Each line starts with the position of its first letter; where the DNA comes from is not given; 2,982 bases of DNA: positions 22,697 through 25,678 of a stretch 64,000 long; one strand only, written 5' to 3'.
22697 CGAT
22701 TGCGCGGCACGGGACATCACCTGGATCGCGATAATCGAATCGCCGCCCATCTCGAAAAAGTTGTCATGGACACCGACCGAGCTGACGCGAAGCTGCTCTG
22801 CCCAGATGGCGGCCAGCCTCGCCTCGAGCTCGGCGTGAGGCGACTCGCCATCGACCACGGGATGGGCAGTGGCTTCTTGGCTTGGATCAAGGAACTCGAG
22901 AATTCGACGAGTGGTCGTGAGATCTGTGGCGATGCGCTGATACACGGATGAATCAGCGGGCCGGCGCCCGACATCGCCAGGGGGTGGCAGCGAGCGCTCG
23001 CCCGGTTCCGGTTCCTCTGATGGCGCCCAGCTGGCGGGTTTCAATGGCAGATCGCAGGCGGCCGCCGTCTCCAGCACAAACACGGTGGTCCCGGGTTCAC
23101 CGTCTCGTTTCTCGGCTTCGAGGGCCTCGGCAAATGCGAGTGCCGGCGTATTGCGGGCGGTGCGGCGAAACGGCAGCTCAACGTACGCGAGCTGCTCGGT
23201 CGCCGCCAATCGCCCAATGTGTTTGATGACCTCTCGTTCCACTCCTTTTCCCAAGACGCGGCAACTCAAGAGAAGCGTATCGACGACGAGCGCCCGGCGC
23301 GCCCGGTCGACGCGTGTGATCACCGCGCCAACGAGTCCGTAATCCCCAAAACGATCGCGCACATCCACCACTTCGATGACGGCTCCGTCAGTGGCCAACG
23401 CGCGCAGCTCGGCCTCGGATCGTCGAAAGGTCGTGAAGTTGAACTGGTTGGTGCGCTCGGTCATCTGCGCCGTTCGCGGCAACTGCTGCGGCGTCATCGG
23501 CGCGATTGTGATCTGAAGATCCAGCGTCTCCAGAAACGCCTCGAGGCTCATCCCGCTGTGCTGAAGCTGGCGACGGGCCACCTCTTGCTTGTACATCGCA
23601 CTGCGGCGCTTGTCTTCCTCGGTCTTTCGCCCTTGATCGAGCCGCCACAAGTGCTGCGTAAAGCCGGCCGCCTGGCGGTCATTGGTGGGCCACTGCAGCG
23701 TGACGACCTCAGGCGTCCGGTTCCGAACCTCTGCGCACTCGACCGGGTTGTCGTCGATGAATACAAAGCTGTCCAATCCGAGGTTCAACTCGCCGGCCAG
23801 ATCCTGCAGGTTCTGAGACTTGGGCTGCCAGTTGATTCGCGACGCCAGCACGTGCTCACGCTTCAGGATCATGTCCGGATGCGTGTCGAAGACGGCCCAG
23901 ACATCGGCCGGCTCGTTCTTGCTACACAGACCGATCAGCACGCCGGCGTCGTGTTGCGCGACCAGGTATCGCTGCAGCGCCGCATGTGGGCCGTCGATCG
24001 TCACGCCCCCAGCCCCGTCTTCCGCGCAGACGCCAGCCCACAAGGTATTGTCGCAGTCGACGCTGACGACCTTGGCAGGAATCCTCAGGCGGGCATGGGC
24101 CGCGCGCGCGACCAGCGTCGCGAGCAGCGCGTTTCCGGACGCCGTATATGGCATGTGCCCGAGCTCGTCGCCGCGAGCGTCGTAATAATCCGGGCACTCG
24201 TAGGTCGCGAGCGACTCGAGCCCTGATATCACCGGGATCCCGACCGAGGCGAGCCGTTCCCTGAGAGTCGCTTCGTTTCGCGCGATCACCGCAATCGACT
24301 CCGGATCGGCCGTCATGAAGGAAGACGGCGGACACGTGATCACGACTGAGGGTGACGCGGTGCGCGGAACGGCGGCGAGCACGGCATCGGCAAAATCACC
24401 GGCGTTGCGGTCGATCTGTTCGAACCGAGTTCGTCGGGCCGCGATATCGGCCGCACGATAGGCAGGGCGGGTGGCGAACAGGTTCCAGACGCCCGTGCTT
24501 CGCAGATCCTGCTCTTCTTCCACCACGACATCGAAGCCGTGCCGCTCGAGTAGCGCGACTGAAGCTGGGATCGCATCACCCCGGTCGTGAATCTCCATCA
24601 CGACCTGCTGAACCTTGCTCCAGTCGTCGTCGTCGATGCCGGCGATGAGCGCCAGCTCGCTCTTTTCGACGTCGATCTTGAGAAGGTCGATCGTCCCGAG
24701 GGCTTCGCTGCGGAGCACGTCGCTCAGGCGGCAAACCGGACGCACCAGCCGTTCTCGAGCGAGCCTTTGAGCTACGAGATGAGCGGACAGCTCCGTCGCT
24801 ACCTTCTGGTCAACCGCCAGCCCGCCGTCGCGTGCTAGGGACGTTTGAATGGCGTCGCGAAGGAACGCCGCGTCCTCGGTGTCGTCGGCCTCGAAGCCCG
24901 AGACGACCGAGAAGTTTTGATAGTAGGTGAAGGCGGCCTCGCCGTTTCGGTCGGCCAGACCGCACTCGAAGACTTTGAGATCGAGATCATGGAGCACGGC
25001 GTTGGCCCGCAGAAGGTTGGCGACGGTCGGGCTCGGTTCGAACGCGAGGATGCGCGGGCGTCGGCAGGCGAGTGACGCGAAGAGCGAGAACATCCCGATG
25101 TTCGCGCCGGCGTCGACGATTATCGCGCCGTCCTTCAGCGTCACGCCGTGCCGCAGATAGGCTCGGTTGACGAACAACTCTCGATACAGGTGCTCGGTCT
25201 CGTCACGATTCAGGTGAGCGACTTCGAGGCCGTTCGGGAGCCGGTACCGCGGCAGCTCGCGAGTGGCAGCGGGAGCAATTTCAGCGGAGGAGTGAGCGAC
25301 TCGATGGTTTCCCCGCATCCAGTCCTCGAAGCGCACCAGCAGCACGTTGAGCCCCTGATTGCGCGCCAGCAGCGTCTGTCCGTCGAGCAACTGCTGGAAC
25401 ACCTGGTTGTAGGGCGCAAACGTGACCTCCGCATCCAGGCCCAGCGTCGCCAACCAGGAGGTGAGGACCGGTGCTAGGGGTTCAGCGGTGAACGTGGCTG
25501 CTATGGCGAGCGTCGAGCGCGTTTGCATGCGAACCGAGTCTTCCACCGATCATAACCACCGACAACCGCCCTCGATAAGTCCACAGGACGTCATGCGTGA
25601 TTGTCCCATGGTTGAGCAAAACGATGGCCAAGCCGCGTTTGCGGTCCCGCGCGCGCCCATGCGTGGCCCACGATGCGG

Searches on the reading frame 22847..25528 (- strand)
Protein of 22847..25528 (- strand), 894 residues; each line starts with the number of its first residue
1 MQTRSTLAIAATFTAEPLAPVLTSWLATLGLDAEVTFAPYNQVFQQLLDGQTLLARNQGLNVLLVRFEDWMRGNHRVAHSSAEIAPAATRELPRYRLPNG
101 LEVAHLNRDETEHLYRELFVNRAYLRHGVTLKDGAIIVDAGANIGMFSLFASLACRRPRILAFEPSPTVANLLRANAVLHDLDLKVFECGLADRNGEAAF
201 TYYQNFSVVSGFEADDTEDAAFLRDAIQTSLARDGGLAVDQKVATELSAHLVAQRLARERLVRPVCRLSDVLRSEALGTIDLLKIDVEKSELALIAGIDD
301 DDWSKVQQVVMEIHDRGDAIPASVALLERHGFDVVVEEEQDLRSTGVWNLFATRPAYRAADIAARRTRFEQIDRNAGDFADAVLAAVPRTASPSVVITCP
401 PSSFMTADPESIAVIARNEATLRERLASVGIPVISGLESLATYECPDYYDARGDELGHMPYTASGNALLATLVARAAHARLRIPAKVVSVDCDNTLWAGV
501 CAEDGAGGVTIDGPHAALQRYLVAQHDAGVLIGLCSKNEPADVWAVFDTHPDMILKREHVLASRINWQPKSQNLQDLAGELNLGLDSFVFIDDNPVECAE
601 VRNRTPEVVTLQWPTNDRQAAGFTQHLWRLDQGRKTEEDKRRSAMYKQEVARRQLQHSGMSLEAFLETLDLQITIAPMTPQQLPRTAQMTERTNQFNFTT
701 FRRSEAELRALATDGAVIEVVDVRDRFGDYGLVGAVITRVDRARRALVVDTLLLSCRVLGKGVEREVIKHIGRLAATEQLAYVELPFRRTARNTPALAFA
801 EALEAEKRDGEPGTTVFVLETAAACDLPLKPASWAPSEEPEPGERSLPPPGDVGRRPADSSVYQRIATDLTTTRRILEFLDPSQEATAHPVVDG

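Call 25: find_related_loci(query=A2, collection=genome_contigs, flank=10000)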
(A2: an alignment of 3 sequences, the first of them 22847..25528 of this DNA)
Query A2 (894 aa) in genome_contigs; peptide patterns used: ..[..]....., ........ (x = any residue, [..] = any of these).
600 stretches matched a pattern (row limit reached: there are more); 581 encode a relative of the query (tblastn E <= 1e-3); the best 80 are kept; 80 distinct loci.
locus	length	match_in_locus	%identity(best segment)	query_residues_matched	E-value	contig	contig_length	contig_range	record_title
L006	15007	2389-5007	42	1-878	0e+0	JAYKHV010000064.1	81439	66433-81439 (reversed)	MAG: Lyngbya sp. isolate 280001 NODE_9430565, whole genome shotgun sequence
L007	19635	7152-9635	44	4-829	0e+0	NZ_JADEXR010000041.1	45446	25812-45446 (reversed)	Aff. Roholtiella sp. LEGE 12411 NODE_45_length_45446_cov_27.476665, whole genome shotgun sequence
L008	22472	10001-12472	44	3-826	0e+0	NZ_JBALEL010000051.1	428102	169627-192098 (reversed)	MAG: Nostoc sp. isolate P6236 bin 11 NODE_4_length_428102_cov_35.648352, whole genome shotgun sequence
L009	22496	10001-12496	44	4-826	0e+0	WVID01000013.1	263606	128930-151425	Nostoc sp. B(2019) strain B NODE_13_length_263606_cov_48.049569, whole genome shotgun sequence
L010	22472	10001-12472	43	3-826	0e+0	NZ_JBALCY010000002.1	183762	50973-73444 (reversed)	MAG: Nostoc sp. isolate P12588 bin 4 NODE_11_length_183762_cov_76.714837, whole genome shotgun sequence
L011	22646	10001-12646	42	3-885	0e+0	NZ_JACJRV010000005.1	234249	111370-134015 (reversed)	Nostoc sp. FACHB-152 contig5, whole genome shotgun sequence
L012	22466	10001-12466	44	4-826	0e+0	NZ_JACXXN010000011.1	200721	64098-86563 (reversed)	Nostoc sp. MG11 NODE_11_length_200721_cov_8.386963, whole genome shotgun sequence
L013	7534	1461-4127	42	1-893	0e+0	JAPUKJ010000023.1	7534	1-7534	MAG: Ignavibacteria bacterium isolate KW1-S15_2 KW1-S15_2_cg23, whole genome shotgun sequence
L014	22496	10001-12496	42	1-831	0e+0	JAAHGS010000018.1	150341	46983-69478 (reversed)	MAG: Symploca sp. SIO2E9 2E9_NODE_18, whole genome shotgun sequence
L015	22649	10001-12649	41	1-881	0e+0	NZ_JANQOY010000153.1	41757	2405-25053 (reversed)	MAG: Acaryochloris sp. IP29b_bin.148 k99_2825323, whole genome shotgun sequence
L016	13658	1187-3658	43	3-826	0e+0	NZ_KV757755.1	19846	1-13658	Nostoc sp. KVJ20 contig_219, whole genome shotgun sequence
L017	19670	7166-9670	43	3-837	0e+0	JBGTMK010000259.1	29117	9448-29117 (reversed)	MAG: Nostoc sp. isolate JTS-RE360 k141_113524, whole genome shotgun sequence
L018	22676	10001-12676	42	3-885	0e+0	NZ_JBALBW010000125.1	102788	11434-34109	MAG: Nostoc sp. isolate 8277 bin 2 NODE_18_length_102788_cov_30.831770, whole genome shotgun sequence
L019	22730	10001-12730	43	7-876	0e+0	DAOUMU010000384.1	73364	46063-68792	MAG TPA_asm: Anaerolineae bacterium isolate W92_265 k127_626036, whole genome shotgun sequence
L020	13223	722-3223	44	7-829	0e+0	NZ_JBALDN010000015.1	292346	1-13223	MAG: Nostoc sp. isolate P2081 bin 11 NODE_7_length_292346_cov_130.880404, whole genome shotgun sequence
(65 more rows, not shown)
